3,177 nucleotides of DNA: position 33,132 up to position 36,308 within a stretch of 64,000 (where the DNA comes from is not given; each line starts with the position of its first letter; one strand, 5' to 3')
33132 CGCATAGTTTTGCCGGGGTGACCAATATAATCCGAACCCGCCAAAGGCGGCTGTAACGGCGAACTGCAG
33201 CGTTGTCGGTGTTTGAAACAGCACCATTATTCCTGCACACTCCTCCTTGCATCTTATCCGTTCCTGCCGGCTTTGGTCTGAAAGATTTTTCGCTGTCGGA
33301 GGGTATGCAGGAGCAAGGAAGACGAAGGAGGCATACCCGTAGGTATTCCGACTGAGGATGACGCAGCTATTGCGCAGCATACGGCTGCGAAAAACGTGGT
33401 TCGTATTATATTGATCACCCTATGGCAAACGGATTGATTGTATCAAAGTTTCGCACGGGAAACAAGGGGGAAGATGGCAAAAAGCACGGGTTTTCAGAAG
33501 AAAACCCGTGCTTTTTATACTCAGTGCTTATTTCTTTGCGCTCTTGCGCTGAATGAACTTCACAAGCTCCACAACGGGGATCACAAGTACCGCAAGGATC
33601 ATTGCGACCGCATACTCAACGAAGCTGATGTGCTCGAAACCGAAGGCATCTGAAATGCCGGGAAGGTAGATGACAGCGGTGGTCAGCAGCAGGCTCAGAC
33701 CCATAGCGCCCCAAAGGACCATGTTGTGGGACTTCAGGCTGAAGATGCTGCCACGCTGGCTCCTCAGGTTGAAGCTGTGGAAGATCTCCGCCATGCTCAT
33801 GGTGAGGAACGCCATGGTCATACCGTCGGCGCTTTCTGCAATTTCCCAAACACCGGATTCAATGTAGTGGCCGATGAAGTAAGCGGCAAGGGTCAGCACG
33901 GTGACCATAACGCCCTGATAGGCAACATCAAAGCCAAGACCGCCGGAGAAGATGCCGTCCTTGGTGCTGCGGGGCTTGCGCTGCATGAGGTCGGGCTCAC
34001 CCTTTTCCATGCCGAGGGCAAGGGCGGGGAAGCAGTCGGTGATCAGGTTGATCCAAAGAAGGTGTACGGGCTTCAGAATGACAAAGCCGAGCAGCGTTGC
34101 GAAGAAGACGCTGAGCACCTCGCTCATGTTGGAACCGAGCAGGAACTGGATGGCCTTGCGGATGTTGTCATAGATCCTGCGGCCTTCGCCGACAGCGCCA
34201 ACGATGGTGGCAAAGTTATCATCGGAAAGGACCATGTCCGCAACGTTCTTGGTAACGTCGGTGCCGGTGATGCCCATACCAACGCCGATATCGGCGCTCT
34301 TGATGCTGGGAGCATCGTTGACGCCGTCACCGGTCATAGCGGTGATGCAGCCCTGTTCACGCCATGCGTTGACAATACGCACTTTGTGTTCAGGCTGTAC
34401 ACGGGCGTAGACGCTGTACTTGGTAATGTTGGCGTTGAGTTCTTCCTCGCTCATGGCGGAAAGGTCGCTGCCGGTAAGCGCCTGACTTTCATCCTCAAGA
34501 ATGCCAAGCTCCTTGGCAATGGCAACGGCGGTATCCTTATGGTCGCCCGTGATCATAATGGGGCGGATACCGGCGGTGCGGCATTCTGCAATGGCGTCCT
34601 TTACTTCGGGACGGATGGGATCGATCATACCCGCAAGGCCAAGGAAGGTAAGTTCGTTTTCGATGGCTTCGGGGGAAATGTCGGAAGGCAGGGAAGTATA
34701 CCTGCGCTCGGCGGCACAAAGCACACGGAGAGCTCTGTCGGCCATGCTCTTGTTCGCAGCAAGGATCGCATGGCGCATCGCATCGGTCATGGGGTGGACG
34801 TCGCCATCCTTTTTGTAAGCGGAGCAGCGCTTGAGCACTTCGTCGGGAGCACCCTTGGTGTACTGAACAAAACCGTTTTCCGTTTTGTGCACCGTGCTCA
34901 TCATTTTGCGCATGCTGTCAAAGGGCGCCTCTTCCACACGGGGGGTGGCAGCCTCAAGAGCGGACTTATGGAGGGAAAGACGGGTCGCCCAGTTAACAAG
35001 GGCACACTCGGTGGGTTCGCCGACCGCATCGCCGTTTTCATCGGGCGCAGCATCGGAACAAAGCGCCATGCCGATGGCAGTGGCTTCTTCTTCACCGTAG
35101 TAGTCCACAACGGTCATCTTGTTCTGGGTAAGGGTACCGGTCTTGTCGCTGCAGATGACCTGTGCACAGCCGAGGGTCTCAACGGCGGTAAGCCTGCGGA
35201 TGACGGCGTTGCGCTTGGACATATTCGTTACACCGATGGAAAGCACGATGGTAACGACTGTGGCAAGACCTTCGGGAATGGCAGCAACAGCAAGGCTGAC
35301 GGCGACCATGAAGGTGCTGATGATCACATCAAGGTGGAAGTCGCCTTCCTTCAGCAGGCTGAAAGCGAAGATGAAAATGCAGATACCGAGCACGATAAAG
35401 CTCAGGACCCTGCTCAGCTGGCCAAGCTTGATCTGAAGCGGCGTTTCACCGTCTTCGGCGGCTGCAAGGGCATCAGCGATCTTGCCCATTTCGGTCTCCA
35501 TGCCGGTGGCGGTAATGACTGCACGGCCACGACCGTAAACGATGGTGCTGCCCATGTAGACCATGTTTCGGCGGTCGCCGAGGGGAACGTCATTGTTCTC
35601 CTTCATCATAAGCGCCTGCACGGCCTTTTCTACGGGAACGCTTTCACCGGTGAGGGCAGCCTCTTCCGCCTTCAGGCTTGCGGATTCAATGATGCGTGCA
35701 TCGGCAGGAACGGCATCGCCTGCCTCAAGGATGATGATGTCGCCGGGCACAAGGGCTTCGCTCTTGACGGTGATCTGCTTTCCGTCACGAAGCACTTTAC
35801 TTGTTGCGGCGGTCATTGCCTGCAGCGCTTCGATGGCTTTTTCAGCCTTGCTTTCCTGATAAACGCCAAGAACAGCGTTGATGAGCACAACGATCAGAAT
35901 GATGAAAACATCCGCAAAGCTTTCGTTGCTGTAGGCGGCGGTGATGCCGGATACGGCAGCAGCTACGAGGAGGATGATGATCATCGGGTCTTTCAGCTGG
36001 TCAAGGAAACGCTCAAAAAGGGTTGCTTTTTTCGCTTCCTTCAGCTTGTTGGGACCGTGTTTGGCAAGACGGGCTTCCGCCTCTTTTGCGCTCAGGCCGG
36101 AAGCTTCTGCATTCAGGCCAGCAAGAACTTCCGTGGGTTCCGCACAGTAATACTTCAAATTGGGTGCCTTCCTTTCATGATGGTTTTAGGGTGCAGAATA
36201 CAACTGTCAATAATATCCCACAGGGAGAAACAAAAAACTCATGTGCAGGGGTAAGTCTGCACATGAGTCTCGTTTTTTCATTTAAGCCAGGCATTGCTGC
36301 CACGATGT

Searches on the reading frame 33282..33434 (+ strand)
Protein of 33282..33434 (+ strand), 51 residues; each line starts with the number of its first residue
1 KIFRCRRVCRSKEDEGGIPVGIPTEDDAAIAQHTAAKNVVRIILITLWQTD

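Call 84: search_protein_representatives(protein=window:33282-33434:+)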
Query: 51 residues. Proteins with E-value up to 0.001 (for the whole library): 0; up to 1e-10: 0; up to 1e-30: 0. The best 0 are listed.

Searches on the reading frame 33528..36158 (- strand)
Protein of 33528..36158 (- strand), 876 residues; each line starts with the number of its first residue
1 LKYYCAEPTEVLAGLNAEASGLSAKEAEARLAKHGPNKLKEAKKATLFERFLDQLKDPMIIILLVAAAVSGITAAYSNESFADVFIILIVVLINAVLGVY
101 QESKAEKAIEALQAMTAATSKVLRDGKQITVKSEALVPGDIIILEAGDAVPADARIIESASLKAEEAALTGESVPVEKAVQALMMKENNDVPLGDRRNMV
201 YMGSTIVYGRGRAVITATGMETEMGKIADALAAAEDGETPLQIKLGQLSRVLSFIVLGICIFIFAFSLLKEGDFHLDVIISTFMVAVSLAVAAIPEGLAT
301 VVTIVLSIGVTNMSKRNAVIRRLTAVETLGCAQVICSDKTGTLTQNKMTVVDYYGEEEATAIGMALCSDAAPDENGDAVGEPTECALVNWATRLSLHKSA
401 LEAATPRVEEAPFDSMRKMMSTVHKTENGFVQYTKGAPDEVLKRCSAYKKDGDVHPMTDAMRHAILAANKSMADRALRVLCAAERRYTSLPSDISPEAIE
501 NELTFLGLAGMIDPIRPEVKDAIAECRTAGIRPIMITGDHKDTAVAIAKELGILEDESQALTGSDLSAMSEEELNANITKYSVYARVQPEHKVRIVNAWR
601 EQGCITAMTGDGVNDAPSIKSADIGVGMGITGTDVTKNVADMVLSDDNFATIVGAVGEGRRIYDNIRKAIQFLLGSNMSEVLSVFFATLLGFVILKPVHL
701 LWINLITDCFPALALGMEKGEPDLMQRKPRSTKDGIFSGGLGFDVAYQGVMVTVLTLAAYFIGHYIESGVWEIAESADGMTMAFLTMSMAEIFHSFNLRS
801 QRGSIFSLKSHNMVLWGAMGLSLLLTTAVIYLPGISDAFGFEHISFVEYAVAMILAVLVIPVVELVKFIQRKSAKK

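Call 11: search_protein_families(library=pfam, proteins=[window:33528-36158:-], max_evalue=0.01)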
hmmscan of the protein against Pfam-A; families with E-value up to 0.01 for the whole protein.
window:33528-36158:- (876 aa): 6 families
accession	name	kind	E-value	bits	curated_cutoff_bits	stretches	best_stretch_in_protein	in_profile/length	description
PF00122.25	E1-E2_ATPase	-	1.1e-53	181.9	28.1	1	115-316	2-181/181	E1-E2 ATPase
PF00689.26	Cation_ATPase_C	-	7.7e-52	176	27.3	1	693-869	2-175/175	Cation transporting ATPase, C-terminus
PF13246.12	Cation_ATPase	-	1.4e-21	76.7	21.7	1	366-447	2-90/91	Cation transport ATPase (P-type)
PF00690.31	Cation_ATPase_N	-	1.6e-20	73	20.4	1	9-70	7-69/69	Cation transporter/ATPase, N-terminus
PF00702.32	Hydrolase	-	1.4e-18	68.4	26.4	1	334-623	3-191/191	haloacid dehalogenase-like hydrolase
PF12710.13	HAD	-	0.0026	18.7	27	0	497-617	67-186/189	haloacid dehalogenase-like hydrolase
